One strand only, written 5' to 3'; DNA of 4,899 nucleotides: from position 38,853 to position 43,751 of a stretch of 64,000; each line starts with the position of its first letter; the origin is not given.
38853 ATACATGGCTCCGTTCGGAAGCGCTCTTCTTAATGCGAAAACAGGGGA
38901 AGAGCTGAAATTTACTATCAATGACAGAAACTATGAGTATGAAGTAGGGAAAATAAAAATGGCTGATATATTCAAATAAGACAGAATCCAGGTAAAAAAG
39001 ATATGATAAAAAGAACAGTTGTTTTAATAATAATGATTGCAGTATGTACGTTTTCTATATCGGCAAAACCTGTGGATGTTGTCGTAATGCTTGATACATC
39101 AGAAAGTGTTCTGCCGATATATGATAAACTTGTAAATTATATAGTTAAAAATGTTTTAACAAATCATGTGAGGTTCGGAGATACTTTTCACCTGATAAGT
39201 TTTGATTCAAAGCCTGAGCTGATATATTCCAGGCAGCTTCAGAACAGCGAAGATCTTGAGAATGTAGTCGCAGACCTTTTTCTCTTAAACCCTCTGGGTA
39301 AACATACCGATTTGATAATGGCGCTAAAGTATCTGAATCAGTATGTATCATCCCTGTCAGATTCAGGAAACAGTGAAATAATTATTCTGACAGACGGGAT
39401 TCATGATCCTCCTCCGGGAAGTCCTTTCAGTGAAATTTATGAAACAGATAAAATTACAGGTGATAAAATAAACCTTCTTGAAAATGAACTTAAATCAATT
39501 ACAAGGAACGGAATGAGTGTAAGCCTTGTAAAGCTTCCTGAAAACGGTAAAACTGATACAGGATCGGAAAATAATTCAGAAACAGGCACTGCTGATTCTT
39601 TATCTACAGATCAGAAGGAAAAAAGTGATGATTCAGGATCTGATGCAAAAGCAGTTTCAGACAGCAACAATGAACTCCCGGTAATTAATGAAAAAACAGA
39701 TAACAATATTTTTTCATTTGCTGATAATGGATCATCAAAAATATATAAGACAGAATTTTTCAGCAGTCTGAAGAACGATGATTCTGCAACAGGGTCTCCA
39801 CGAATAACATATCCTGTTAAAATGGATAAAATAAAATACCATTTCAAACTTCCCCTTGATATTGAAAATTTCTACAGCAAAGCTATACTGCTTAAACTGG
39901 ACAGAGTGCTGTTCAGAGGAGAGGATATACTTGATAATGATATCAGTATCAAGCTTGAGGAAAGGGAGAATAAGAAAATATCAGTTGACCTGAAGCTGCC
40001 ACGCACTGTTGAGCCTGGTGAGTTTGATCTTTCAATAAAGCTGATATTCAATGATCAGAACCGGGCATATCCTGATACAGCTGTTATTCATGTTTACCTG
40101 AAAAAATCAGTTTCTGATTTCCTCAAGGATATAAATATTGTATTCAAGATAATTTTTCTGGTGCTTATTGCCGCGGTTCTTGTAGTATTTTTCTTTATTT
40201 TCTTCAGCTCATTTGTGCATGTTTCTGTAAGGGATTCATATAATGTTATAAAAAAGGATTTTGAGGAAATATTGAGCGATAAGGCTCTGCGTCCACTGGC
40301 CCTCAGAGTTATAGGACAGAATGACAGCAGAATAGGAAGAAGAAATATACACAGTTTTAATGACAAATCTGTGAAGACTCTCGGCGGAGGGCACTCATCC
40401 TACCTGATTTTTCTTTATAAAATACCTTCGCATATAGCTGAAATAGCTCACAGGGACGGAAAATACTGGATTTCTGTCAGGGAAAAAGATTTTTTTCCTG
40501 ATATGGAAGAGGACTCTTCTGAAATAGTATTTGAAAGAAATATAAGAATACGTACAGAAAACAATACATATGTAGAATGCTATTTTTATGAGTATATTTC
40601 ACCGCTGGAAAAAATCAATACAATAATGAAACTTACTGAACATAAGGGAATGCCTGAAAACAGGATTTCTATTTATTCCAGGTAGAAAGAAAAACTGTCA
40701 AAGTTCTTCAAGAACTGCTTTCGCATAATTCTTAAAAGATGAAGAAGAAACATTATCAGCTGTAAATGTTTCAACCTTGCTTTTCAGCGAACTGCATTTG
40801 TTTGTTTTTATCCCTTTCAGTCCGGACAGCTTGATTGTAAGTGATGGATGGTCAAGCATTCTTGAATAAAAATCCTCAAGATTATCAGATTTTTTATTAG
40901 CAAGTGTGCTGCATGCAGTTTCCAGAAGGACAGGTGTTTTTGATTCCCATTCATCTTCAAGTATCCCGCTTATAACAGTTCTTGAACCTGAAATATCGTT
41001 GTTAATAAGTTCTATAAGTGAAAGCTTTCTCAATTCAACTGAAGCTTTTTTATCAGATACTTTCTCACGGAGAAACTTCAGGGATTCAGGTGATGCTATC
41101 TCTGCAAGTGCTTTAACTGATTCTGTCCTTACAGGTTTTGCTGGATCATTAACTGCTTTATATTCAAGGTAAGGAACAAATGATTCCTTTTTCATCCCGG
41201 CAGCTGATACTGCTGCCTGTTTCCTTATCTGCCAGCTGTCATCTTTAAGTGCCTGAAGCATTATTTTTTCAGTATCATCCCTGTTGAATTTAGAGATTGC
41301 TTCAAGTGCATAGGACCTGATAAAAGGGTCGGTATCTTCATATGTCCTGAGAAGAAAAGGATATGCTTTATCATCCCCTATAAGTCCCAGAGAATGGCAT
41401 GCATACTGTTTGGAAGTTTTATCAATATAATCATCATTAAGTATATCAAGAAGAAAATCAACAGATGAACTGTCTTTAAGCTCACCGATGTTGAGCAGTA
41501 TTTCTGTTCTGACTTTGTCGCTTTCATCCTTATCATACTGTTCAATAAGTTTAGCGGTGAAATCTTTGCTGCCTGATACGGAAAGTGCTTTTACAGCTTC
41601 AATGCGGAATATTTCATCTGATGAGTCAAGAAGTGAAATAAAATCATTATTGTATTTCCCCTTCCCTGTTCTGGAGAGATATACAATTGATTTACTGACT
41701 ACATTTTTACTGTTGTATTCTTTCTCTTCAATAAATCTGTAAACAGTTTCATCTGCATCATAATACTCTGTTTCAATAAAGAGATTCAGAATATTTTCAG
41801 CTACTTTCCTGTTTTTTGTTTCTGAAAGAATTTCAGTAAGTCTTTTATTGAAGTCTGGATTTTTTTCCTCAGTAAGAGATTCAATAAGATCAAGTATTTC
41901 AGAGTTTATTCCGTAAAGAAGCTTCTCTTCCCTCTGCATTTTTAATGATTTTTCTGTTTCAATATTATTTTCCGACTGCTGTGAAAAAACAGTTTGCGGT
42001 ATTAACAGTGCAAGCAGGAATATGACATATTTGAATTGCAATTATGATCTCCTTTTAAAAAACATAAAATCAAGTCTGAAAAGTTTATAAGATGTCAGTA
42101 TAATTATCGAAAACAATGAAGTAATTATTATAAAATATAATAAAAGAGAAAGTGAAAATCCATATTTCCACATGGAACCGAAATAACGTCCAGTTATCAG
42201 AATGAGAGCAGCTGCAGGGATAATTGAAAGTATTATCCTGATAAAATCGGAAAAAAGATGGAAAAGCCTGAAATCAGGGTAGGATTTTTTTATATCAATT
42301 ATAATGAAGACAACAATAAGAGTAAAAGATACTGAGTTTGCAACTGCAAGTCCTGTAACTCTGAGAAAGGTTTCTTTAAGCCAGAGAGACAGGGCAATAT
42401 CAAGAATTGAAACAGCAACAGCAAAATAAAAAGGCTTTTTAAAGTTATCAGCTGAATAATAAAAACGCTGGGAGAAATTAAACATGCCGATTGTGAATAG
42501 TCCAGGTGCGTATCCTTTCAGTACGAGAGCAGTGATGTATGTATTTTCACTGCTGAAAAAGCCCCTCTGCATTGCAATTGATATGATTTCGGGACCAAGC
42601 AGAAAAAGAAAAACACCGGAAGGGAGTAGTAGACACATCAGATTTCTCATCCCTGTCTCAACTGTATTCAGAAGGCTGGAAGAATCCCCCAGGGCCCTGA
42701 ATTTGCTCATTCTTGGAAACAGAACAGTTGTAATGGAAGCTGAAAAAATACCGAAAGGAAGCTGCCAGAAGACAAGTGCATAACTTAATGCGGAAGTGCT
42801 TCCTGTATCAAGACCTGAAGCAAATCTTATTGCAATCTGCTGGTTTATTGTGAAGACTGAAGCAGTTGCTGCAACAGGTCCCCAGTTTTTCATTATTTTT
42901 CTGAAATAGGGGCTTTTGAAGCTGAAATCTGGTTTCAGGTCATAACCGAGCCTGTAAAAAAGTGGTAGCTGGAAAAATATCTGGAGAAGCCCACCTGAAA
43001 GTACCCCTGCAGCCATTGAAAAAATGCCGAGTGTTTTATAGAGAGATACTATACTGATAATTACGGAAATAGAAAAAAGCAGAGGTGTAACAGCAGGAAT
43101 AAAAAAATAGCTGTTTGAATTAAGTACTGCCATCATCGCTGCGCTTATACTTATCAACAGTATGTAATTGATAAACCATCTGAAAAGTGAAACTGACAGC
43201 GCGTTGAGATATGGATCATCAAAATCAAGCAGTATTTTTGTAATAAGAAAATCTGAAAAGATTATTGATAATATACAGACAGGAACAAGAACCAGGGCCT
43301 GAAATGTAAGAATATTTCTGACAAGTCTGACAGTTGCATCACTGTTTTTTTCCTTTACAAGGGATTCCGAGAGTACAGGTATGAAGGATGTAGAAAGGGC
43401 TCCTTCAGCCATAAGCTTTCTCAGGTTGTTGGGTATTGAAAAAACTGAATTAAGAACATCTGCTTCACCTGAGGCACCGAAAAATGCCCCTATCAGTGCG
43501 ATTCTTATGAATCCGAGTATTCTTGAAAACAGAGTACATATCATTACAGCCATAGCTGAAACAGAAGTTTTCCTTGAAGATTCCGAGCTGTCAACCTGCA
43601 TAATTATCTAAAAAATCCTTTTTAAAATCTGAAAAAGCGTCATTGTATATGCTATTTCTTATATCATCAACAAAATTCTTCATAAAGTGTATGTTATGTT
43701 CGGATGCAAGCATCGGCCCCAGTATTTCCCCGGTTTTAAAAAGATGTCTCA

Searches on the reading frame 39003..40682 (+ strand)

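Call 72: search_protein_families(library=pfam, proteins=[window:39003-40682:+], max_evalue=0.000001)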
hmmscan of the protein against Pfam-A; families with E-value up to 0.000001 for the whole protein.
window:39003-40682:+ (560 aa): 1 family
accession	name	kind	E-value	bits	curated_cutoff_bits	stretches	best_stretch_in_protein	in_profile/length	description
PF13519.12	VWA_2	-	7.2e-08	33.5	27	1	26-132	1-106/107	von Willebrand factor type A domain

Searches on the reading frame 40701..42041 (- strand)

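Call 72: search_protein_families(library=pfam, proteins=[window:40701-42041:-], max_evalue=0.000001)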
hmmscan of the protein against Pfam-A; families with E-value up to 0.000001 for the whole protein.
window:40701-42041:- (447 aa): 2 families
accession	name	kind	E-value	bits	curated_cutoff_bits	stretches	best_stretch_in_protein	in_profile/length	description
PF13646.12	HEAT_2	-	3.5e-30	104.5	27.7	3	210-280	16-86/88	HEAT repeats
PF02985.28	HEAT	-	1.1e-11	44.2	23.5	0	227-252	2-27/31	HEAT repeat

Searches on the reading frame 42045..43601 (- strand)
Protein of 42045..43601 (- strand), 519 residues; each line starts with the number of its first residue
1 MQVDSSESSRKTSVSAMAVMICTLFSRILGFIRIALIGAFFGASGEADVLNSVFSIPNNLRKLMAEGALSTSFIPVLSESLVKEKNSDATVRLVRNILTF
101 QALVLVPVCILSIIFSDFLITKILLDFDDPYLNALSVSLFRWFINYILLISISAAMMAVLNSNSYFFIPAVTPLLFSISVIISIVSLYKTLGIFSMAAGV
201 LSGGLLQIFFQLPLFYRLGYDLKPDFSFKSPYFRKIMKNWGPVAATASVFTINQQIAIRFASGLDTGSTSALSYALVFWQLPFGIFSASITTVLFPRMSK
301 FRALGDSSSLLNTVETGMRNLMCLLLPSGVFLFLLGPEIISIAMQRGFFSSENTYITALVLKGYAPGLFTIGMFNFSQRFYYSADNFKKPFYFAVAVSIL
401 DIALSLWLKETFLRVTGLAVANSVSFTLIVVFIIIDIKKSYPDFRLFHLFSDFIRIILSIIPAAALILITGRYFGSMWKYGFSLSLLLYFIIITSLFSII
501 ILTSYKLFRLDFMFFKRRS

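Call 73: search_protein_families(library=pfam, proteins=[window:42045-43601:-], max_evalue=0.000001)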
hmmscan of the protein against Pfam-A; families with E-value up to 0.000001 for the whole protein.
window:42045-43601:- (519 aa): 1 family
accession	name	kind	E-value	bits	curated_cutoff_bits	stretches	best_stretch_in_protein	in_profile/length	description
PF03023.19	MurJ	-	7.5e-94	315.3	27.4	1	39-486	3-448/451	Lipid II flippase MurJ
